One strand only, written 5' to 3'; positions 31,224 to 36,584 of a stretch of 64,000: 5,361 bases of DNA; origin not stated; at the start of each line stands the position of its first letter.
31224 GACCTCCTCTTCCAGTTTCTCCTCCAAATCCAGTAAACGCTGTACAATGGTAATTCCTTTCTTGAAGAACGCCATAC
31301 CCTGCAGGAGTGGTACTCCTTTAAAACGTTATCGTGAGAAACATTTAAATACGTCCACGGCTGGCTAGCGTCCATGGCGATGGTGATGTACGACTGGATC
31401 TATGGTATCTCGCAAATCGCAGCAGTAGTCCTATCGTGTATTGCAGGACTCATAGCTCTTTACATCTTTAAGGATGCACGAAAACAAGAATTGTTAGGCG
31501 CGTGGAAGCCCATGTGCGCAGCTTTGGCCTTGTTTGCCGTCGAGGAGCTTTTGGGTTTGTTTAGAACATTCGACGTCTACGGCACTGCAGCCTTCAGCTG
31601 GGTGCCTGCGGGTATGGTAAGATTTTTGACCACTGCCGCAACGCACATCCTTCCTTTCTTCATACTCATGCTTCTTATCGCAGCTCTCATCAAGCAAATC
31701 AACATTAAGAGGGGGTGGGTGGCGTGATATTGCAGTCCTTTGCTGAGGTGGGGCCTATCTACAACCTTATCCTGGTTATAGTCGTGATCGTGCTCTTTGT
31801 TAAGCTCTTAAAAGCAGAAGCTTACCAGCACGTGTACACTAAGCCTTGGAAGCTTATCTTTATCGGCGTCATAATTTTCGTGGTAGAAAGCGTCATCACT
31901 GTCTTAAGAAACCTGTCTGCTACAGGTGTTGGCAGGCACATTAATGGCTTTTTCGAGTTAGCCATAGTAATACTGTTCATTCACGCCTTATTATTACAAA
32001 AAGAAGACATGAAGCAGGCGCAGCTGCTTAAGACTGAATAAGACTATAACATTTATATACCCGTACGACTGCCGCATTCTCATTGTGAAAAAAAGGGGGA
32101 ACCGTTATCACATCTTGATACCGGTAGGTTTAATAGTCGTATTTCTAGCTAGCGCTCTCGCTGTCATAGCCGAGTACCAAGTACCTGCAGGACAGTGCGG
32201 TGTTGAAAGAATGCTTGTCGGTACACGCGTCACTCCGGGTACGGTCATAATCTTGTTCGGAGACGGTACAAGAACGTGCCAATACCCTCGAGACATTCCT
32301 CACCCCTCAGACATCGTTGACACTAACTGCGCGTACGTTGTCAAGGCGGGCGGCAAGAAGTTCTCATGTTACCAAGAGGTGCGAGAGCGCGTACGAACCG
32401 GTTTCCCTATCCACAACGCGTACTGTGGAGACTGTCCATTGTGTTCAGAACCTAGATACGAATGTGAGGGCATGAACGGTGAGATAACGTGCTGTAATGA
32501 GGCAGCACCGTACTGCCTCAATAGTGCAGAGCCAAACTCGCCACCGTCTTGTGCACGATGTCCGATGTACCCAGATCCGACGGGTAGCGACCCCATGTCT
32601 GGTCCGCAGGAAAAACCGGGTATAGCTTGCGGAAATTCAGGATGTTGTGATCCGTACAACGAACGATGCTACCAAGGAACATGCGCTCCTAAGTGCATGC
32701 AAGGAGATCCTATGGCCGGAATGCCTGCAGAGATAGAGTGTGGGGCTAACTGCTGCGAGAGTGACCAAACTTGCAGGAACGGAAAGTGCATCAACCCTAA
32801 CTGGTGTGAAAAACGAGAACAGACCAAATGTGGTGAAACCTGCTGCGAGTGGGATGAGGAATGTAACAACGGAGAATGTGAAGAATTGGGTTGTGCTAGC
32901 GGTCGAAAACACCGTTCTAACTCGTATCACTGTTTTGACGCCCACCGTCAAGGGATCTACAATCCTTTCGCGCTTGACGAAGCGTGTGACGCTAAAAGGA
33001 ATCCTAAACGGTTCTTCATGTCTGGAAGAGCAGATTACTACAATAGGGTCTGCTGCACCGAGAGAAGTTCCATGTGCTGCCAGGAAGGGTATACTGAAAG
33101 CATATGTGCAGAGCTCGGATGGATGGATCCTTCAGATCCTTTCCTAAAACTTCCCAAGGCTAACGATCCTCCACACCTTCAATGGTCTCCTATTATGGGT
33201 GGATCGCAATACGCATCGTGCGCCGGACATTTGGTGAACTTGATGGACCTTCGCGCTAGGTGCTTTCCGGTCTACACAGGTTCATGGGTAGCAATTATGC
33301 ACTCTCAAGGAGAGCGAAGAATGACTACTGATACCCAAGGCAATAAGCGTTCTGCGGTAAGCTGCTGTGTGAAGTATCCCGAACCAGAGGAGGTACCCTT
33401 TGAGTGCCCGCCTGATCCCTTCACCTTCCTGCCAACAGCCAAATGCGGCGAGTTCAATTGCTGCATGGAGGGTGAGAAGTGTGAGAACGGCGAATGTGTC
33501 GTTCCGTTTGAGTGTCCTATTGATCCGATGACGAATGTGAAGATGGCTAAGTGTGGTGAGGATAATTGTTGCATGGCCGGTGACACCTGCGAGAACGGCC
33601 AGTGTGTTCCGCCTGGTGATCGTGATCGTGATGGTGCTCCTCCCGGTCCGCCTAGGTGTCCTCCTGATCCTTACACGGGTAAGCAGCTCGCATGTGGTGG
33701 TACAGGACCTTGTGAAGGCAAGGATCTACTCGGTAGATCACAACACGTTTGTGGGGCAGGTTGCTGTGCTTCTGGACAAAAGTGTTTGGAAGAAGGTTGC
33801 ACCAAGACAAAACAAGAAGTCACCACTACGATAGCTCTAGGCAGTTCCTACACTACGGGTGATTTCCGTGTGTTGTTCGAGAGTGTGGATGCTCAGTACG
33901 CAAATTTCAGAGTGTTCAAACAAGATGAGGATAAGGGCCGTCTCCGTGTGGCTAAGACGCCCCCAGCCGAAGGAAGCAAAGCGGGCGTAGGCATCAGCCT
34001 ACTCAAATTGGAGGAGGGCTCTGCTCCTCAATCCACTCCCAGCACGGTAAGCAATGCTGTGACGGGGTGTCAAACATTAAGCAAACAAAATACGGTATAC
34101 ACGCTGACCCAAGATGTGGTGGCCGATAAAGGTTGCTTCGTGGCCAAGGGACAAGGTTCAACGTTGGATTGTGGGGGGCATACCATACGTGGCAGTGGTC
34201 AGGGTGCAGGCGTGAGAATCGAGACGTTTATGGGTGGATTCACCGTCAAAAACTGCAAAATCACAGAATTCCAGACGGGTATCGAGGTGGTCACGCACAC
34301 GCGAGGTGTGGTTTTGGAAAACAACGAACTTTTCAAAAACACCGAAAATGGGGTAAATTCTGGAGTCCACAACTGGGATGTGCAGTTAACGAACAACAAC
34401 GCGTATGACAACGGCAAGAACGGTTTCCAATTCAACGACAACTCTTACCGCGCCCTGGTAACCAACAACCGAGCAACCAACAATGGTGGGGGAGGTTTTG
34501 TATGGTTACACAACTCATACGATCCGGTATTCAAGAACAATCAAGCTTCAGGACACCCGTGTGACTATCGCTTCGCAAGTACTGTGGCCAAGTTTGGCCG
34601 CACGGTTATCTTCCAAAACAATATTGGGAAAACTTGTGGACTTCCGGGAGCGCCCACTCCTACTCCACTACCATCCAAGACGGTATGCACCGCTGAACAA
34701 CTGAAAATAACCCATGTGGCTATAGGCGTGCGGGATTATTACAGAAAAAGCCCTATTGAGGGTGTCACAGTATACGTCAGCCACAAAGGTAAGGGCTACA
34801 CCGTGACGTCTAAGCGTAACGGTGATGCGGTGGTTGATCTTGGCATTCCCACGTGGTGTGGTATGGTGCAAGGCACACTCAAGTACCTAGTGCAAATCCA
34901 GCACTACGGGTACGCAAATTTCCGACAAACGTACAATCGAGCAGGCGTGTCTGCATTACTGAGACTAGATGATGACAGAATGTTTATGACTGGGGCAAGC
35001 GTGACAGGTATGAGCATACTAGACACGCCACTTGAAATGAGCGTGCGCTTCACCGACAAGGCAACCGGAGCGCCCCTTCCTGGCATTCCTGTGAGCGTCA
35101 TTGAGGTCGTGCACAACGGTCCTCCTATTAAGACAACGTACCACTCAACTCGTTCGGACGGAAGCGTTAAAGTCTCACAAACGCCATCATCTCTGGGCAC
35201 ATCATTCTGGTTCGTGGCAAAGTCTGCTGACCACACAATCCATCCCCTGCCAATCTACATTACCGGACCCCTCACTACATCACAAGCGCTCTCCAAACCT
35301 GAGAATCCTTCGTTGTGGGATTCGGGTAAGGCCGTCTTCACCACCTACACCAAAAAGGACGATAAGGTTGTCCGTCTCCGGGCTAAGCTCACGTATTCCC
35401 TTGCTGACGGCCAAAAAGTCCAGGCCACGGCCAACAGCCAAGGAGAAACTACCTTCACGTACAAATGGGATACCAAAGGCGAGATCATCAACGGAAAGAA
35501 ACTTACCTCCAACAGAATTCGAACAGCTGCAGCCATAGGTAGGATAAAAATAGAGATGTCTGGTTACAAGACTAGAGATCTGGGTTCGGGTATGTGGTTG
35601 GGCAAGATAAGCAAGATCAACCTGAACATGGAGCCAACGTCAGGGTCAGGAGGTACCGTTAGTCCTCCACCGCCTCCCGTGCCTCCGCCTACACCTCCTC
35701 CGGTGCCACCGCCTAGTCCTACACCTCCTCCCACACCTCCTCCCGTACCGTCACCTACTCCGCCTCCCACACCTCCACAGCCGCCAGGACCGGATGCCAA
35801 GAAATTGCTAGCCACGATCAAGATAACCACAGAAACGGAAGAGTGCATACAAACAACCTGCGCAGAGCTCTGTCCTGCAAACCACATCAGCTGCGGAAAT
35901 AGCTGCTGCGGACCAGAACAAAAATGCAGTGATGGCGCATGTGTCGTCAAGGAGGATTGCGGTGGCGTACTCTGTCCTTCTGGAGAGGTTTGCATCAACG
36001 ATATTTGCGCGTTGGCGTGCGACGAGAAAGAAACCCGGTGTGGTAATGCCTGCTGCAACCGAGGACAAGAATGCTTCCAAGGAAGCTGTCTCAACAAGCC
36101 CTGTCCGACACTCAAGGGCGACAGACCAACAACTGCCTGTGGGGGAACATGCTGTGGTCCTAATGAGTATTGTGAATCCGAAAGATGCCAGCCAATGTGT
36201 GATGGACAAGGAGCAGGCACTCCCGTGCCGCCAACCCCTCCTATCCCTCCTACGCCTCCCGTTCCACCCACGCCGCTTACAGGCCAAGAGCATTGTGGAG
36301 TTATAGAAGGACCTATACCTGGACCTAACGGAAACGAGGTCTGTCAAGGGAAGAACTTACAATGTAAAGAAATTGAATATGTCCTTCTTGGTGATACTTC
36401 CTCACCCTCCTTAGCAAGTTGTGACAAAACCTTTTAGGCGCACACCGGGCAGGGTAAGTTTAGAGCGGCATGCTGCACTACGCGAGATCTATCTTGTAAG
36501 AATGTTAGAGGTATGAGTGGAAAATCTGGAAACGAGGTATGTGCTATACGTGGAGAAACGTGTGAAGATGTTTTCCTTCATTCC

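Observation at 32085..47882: The two plus-strand giant surface-protein ORFs are one ~5265-codon reading frame interrupted by a single in-frame TAG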

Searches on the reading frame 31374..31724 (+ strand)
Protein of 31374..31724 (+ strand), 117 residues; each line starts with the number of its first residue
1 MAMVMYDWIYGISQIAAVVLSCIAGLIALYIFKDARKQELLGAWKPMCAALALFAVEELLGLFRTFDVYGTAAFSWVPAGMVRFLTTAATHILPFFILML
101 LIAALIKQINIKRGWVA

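Call 18: find_encoding_contigs(protein=window:31374-31724:+, flank=10000, max_places=10)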
Protein window:31374-31724:+ (117 aa): 21 contigs read that carry it; 9 places shown.
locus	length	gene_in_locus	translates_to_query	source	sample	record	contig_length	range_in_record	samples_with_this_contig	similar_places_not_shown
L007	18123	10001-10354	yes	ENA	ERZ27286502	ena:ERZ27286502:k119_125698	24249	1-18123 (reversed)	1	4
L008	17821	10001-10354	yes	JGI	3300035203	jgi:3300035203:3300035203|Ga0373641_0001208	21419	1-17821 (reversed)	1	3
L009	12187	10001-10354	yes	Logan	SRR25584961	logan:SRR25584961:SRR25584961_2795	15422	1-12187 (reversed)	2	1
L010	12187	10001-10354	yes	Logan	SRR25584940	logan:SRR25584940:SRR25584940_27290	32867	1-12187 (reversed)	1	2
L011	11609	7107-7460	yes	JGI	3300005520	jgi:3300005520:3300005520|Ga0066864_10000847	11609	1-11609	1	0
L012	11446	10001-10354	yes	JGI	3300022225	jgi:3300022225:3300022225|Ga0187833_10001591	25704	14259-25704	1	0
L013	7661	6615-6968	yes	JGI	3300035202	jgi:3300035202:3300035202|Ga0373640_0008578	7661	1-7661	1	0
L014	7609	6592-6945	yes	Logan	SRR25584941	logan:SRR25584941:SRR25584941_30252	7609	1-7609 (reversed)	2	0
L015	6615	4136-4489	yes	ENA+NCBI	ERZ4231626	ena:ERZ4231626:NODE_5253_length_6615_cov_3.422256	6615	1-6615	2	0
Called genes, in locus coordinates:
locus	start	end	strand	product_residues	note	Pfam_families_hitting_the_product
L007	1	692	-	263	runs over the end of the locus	PF06182:ABC2_membrane_6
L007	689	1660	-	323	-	PF00005:ABC_tran, PF13175:AAA_15 (faint), PF13304:AAA_21 (weak)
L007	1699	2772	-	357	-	PF04348:LppC (weak), PF13433:Peripla_BP_5, PF13458:Peripla_BP_6, PF01094:ANF_receptor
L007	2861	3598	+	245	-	PF01978:TrmB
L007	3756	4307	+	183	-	-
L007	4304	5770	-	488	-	PF00271:Helicase_C, PF20470:HTH_61 (weak), PF21280:Helicase_dom4_arc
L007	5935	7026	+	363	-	-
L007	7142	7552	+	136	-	-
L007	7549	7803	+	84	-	-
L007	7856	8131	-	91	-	-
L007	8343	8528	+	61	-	-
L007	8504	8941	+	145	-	-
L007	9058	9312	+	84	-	PF01866:Diphthamide_syn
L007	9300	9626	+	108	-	-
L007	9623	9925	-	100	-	-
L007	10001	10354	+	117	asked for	-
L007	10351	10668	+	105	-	-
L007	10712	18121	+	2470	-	?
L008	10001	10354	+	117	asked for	-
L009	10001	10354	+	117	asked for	-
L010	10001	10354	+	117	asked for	-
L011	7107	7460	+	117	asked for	-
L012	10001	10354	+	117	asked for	-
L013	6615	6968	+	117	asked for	-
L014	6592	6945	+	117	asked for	-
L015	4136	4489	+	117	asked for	-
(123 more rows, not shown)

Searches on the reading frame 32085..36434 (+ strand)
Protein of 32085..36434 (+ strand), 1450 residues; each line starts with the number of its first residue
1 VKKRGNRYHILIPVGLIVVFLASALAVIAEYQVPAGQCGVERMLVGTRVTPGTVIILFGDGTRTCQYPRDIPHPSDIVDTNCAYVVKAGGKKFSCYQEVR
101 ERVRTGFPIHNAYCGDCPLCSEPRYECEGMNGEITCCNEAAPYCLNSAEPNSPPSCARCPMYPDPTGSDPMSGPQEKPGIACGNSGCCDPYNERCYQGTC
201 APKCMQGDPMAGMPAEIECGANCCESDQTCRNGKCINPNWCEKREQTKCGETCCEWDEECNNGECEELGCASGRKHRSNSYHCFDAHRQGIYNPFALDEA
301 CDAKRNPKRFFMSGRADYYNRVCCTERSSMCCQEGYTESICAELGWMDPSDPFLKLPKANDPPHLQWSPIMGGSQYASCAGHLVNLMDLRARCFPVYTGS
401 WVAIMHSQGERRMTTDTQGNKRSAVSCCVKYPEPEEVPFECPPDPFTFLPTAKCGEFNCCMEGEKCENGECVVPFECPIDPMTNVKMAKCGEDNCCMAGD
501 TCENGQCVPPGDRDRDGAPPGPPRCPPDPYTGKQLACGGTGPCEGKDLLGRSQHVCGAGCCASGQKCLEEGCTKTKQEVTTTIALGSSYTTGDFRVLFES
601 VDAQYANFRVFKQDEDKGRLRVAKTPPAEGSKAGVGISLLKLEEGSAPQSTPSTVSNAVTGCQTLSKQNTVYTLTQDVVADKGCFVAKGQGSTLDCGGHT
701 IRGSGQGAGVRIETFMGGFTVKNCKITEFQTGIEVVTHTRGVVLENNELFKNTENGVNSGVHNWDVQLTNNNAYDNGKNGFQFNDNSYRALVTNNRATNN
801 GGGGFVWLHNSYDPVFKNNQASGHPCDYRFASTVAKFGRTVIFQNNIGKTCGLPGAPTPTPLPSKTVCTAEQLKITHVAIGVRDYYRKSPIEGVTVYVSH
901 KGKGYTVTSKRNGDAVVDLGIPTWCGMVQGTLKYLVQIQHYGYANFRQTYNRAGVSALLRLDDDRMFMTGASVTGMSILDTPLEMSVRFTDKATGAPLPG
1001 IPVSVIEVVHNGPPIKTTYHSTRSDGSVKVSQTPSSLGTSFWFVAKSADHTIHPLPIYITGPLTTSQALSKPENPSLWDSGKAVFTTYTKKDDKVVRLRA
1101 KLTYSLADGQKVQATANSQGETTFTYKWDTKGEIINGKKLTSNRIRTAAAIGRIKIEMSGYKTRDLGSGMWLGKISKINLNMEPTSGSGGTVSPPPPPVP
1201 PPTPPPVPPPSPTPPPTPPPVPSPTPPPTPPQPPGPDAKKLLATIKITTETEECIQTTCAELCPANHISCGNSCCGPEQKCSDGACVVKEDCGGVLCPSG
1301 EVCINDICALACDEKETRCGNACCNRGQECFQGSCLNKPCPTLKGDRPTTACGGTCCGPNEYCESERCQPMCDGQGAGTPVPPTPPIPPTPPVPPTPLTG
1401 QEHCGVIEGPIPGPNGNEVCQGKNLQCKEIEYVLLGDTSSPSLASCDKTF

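Call 10: search_protein_families(library=pfam, proteins=[window:32085-36434:+], max_evalue=0.01)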
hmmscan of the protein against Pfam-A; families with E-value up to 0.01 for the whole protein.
window:32085-36434:+ (1450 aa): 2 families
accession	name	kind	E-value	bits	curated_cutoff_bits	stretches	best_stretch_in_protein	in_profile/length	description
PF13229.12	Beta_helix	-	2.7e-12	47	25.9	1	685-820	27-157/158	Right handed beta helix region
PF05048.19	NosD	-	6.2e-08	32.8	23.6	1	674-819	24-168/212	Periplasmic copper-binding protein (NosD)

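Call 23: find_encoding_contigs(protein=window:32085-36434:+, flank=10000, max_places=10)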
Protein seq(1450 aa) (1450 aa): no gene with exactly this product is on record in the collection.

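Call 62: search_solved_structures(query=window:32085-36434:+, max_evalue=0.001)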
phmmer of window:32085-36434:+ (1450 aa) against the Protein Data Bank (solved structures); distinct sequences matched with E-value up to 0.001: 0.
